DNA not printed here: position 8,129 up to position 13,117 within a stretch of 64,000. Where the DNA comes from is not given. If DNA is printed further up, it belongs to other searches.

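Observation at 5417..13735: A co-oriented locus of an M16 peptidase pair, the M28/FtsX fusion and a DUF4412-like secreted protein may form an envelope proteolysis system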

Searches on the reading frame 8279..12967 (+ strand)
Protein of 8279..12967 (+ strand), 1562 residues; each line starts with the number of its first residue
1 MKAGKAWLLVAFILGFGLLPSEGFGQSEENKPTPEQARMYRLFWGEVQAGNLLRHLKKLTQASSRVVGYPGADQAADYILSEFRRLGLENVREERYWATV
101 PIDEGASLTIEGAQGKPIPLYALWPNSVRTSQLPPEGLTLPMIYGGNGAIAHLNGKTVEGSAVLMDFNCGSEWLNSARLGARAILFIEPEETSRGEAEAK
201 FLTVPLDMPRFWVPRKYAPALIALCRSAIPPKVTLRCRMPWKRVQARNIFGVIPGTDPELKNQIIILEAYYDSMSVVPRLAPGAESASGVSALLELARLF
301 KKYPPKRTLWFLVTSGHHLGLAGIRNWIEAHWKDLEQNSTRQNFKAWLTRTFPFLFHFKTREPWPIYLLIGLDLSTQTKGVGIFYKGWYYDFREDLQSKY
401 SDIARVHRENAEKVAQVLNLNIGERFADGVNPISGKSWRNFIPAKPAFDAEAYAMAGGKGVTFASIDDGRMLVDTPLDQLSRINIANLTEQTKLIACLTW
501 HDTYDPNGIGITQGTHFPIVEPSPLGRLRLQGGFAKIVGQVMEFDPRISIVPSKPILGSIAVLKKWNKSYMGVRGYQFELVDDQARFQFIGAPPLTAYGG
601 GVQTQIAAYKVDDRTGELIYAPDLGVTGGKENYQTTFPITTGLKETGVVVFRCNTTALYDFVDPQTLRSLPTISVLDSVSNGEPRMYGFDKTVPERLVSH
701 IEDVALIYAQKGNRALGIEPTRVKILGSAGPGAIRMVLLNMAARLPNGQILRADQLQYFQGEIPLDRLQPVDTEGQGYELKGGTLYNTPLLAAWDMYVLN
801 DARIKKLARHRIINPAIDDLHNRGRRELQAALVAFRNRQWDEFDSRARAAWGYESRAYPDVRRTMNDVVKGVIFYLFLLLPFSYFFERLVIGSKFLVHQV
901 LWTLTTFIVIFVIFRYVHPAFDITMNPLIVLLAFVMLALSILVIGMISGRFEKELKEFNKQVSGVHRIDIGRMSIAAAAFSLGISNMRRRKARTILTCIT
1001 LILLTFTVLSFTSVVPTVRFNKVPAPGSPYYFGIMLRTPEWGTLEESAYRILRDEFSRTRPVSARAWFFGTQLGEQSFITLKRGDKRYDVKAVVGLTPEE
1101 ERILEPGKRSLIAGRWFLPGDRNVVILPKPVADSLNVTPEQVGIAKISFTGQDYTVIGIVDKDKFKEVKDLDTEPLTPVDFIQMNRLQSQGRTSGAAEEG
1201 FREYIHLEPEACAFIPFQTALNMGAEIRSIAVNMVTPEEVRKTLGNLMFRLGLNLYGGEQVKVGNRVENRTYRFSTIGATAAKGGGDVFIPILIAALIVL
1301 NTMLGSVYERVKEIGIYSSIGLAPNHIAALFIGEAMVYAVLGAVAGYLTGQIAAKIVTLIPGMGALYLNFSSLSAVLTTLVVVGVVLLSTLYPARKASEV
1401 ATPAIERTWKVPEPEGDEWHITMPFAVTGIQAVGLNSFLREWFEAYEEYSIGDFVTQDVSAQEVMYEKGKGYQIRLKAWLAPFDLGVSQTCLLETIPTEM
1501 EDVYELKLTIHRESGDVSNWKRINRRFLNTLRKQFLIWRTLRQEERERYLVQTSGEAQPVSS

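Call 4: search_protein_families(library=pfam, proteins=[window:8279-12967:+], max_evalue=0.01)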
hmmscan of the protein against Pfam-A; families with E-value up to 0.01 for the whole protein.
window:8279-12967:+ (1562 aa): 3 families
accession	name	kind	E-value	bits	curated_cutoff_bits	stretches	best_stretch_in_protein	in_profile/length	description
PF02687.27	FtsX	-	8.2e-16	58.6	25.5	1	1289-1398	5-116/120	FtsX-like permease C-terminal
PF04389.22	Peptidase_M28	-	1.1e-09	38.8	21.3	1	248-355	1-103/193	Peptidase family M28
PF12704.14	MacB_PCD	-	0.00017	22.3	27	1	994-1164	1-158/207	MacB-like periplasmic core domain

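Call 5: search_protein_families(library=ncbifam, proteins=[window:8279-12967:+], max_evalue=0.01)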
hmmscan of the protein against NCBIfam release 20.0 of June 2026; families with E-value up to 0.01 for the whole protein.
window:8279-12967:+ (1562 aa): 6 families
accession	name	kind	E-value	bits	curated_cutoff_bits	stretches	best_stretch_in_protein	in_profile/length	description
TIGR03434.1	ADOP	subfamily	1e-05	23.9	622.3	1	1294-1400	691-794/803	ADOP family duplicated permease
NF007826.0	PRK10535.1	equivalog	2.3e-05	22.9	966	1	1290-1400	531-639/648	macrolide ABC transporter ATP-binding protein/permease MacB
NF008076.0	PRK10814.1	exception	3.6e-05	22.9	473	1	1292-1400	275-390/399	lipoprotein-releasing ABC transporter permease subunit LolC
TIGR02212.1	lolCE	equivalog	0.0012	17.9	362.45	0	1292-1400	277-402/411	lipoprotein-releasing ABC transporter permease subunit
NF007568.0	PRK10199.1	equivalog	0.0017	17.7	298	0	286-330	144-188/346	aminopeptidase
TIGR00439.2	FtsX_Gneg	equivalog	0.0074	15.5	255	1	1290-1368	175-255/292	permease-like cell division protein FtsX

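Call 8: find_homologous_proteins(query=window:8279-12967:+, max_evalue=0.00001)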
Query window:8279-12967:+ (1562 aa): 867 proteins with E <= 0.00001 among 8000 candidates; the best 120 are listed.
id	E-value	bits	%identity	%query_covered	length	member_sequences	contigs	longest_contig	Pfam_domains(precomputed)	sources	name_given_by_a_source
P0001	0.0e+0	3502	97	100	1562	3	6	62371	PF02687.28,PF04389.23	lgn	-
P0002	0.0e+0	2436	69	99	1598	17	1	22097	PF02687.28,PF04389.23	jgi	jgi:hypothetical protein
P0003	0.0e+0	2415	68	98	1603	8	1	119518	PF02687.28,PF04389.23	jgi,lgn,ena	-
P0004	0.0e+0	2324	67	97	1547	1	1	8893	PF02687.28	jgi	jgi:hypothetical protein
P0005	0.0e+0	2322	65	99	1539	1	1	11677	PF02687.28,PF04389.23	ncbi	-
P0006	0.0e+0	2097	68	86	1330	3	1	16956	PF02687.28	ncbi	ncbi:MAG TPA: FtsX-like permease family protein, partial [Armatimonadota bacterium]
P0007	0.0e+0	1948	58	97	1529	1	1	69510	PF02687.28,PF04389.23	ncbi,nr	ncbi:MAG: FtsX-like permease family protein [Armatimonadetes bacterium]|nr:FtsX-like permease family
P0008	0.0e+0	1935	57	98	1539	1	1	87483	PF02687.28,PF04389.23,PF12704.15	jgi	-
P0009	0.0e+0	1926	56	98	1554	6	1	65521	PF02687.28,PF04389.23,PF12704.15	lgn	-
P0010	0.0e+0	1913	55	99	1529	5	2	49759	PF02687.28,PF04389.23,PF12704.15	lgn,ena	-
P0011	0.0e+0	1911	56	99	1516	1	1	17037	PF02687.28,PF04389.23,PF12704.15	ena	-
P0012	0.0e+0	1900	56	97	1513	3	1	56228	PF02687.28,PF04389.23,PF12704.15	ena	-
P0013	0.0e+0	1897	56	98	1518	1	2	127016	PF02687.28,PF04389.23,PF12704.15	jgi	jgi:hypothetical protein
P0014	0.0e+0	1896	56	98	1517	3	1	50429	PF02687.28,PF04389.23,PF12704.15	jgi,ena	-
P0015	0.0e+0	1896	56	98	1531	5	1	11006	PF02687.28,PF04389.23,PF12704.15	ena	-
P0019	0.0e+0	1887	56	97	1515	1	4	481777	PF02687.28,PF04389.23,PF12704.15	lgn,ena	-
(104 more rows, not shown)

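Call 10: find_related_loci(query=window:8279-12967:+, collection=genome_contigs, flank=10000)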
Query window:8279-12967:+ (1562 aa) in genome_contigs; peptide patterns used: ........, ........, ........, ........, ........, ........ (x = any residue, [..] = any of these).
48 stretches matched a pattern; 13 encode a relative of the query (tblastn E <= 1e-3); 13 distinct loci.
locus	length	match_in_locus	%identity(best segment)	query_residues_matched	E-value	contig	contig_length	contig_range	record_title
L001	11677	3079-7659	65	8-1560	0e+0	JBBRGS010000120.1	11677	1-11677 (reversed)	MAG: Armatimonadota bacterium isolate Co_metawrap_2655 Cmw_2655_k141_26469773_length_11677_cov_15.5855, whole genome sho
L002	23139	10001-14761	51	17-1554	0e+0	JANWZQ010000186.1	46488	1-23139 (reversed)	MAG: Chthonomonadaceae bacterium isolate SKYG99 k141_411085, whole genome shotgun sequence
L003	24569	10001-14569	48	1-1550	0e+0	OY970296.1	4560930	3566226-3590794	MAG: uncultured Armatimonadetes bacterium isolate MFD04408.bin.1.1 genome assembly, chromosome: 1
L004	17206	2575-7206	48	1-1550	0e+0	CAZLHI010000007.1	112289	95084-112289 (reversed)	MAG TPA_asm: uncultured bacterium isolate SRP239594_co1_170 genome assembly, contig: NODE_9_length_112289_cov_35.407942,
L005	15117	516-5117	48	4-1550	0e+0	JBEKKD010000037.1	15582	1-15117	MAG: Armatimonadota bacterium isolate SPRUCE 339 SPRUCE_339_37, whole genome shotgun sequence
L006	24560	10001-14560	49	9-1550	0e+0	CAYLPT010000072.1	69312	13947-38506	MAG TPA_asm: uncultured bacterium isolate SRP231805_co4_139 genome assembly, contig: k141_24193, whole genome shotgun se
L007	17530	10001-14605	47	25-1557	0e+0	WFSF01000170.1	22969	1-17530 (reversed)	MAG: Armatimonadota bacterium isolate S016_27 k151_594279, whole genome shotgun sequence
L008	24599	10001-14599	47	24-1558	0e+0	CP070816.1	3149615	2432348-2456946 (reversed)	MAG: Armatimonadota bacterium isolate bin117 chromosome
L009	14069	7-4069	46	178-1559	0e+0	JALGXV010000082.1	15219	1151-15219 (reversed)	MAG: Candidatus Hebobacteria bacterium isolate M3-38_Bin_440 M3-38_Bin_440_scaffold_29058, whole genome shotgun sequence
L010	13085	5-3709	58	633-1556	0e+0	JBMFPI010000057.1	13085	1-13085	MAG: Armatimonadota bacterium isolate KM4338-59 NODE_57_length_13085_cov_2.677506, whole genome shotgun sequence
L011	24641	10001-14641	49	8-1559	0e+0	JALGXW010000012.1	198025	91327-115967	MAG: Candidatus Hebobacterum abditum isolate M3-44_Bin_391 M3-44_Bin_391_scaffold_321, whole genome shotgun sequence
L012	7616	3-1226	74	1128-1542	0e+0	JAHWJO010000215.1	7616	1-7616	MAG: Armatimonadota bacterium isolate 0707_bin6 NODE_2611_length_7616_cov_6.872239, whole genome shotgun sequence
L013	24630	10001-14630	40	4-1553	0e+0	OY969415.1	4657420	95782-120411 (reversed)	MAG: uncultured Armatimonadetes bacterium isolate MFD00905.bin.2.19 genome assembly, chromosome: 1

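Call 12: find_encoding_contigs(protein=P0003, flank=10000, max_places=2)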
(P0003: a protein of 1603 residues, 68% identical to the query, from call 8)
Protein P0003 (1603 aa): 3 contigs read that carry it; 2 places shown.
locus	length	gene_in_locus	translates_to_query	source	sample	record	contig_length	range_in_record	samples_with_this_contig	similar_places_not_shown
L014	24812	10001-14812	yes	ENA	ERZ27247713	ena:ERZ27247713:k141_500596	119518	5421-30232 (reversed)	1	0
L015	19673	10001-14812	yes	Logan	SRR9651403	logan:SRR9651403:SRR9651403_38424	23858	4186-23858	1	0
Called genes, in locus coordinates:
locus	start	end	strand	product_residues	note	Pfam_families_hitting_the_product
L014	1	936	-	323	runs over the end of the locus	PF09721:Exosortase_EpsH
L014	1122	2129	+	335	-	PF19328:DAP_DH_C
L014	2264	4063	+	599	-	PF00664:ABC_membrane, PF00005:ABC_tran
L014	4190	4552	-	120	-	-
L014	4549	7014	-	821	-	-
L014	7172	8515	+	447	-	PF00675:Peptidase_M16, PF05193:Peptidase_M16_C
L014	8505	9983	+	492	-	PF00675:Peptidase_M16, PF05193:Peptidase_M16_C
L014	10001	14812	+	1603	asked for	PF04389:Peptidase_M28, PF02687:FtsX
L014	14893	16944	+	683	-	-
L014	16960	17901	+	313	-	-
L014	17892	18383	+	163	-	PF05402:PqqD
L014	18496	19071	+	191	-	PF02687:FtsX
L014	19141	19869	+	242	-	PF00005:ABC_tran, PF02463:SMC_N (faint), PF13304:AAA_21 (faint)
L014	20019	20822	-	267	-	PF00106:adh_short, PF13561:adh_short_C2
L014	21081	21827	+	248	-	PF20772:TACO1_YebC_N, PF01709:Transcrip_reg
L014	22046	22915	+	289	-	PF01435:Peptidase_M48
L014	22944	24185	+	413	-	PF13167:GTP-bdg_N, PF16360:GTP-bdg_M, PF03193:RsgA_GTPase (faint), PF01926:MMR_HSR1, PF00350:Dynamin_N (faint)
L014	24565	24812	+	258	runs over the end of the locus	-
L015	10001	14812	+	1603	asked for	PF04389:Peptidase_M28, PF02687:FtsX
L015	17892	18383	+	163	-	PF05402:PqqD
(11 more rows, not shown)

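Call 13: find_encoding_contigs(protein=P0007, flank=10000, max_places=2)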
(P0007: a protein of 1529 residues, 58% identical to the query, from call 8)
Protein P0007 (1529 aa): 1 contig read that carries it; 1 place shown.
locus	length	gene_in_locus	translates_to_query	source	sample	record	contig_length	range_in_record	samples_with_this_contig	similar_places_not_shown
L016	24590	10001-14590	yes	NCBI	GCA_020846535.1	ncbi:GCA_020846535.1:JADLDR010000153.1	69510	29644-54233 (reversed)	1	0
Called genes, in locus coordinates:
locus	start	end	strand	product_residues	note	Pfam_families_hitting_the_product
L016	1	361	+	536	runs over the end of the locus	PF12801:Fer4_5, PF00037:Fer4 (faint), PF13187:Fer4_9 (faint), PF13237:Fer4_10 (faint), PF14697:Fer4_21 (faint), PF12801:Fer4_5, PF27538:NosR (faint), PF12838:Fer4_7 (weak)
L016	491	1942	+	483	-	-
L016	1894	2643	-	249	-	PF18306:LDcluster4, PF03641:Lysine_decarbox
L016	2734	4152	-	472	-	PF03446:NAD_binding_2, PF00393:6PGD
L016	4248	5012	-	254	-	PF01261:AP_endonuc_2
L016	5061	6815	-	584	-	PF09992:NAGPA, PF02369:Big_1 (weak)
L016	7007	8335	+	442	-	PF00675:Peptidase_M16, PF05193:Peptidase_M16_C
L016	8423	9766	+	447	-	PF05193:Peptidase_M16_C (weak)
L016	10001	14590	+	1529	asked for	PF04389:Peptidase_M28 (weak), PF02687:FtsX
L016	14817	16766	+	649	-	PF03169:OPT (weak)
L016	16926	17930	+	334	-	-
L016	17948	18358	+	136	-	PF05402:PqqD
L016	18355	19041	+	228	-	PF02687:FtsX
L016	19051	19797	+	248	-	PF00005:ABC_tran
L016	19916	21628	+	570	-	PF10150:RNase_E_G, PF20833:RNase_E_G_Thio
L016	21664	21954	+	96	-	PF00829:Ribosomal_L21p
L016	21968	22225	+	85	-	PF01016:Ribosomal_L27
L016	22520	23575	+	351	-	PF06723:MreB_Mbl, PF00022:Actin (faint), PF00012:HSP70, PF14450:FtsA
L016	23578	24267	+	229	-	PF04085:MreC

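Call 14: find_encoding_contigs(protein=P0019, flank=10000, max_places=2)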
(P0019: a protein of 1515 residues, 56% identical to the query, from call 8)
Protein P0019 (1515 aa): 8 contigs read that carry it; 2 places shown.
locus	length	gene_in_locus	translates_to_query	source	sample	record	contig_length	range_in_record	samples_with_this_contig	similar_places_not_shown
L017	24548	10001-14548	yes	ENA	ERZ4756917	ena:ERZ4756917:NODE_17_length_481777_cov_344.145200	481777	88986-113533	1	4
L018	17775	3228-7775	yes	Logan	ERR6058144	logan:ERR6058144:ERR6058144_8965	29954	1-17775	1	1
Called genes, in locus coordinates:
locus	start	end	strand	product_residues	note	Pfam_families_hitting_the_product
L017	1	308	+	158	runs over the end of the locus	-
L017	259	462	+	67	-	-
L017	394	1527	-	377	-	PF13428:TPR_14 (faint), PF14559:TPR_19 (faint), PF13646:HEAT_2, PF13181:TPR_8 (faint), PF07719:TPR_2 (faint), PF00515:TPR_1 (faint), PF13432:TPR_16 (weak), PF12895:ANAPC3 (weak), +3 more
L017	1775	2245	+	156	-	PF01951:Archease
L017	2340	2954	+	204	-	PF01726:LexA_DNA_bind, PF12802:MarR_2 (weak), PF00717:Peptidase_S24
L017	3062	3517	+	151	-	PF10604:Polyketide_cyc2, PF03364:Polyketide_cyc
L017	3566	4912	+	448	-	PF00890:FAD_binding_2 (faint), PF01134:GIDA (faint), PF01266:DAO, PF01946:Thi4 (weak), PF03486:HI0933_like (weak), PF07992:Pyr_redox_2 (faint), PF13738:Pyr_redox_3 (weak), PF21688:FAD-depend_C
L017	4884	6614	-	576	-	PF08486:SpoIID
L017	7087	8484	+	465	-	PF00675:Peptidase_M16, PF05193:Peptidase_M16_C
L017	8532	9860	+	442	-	PF00675:Peptidase_M16, PF05193:Peptidase_M16_C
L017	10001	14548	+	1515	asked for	PF04389:Peptidase_M28 (weak), PF12704:MacB_PCD (weak), PF02687:FtsX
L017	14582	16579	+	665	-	-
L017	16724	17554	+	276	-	-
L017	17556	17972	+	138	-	PF05402:PqqD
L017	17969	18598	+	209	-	PF02687:FtsX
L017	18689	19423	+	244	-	PF00005:ABC_tran, PF02463:SMC_N (faint), PF13304:AAA_21 (faint)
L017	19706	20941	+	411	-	PF00682:HMGL-like, PF22617:HCS_D2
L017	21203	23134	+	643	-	PF00330:Aconitase, PF00694:Aconitase_C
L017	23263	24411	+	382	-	PF00180:Iso_dh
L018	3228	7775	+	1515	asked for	PF04389:Peptidase_M28 (weak), PF12704:MacB_PCD (weak), PF02687:FtsX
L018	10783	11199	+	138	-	PF05402:PqqD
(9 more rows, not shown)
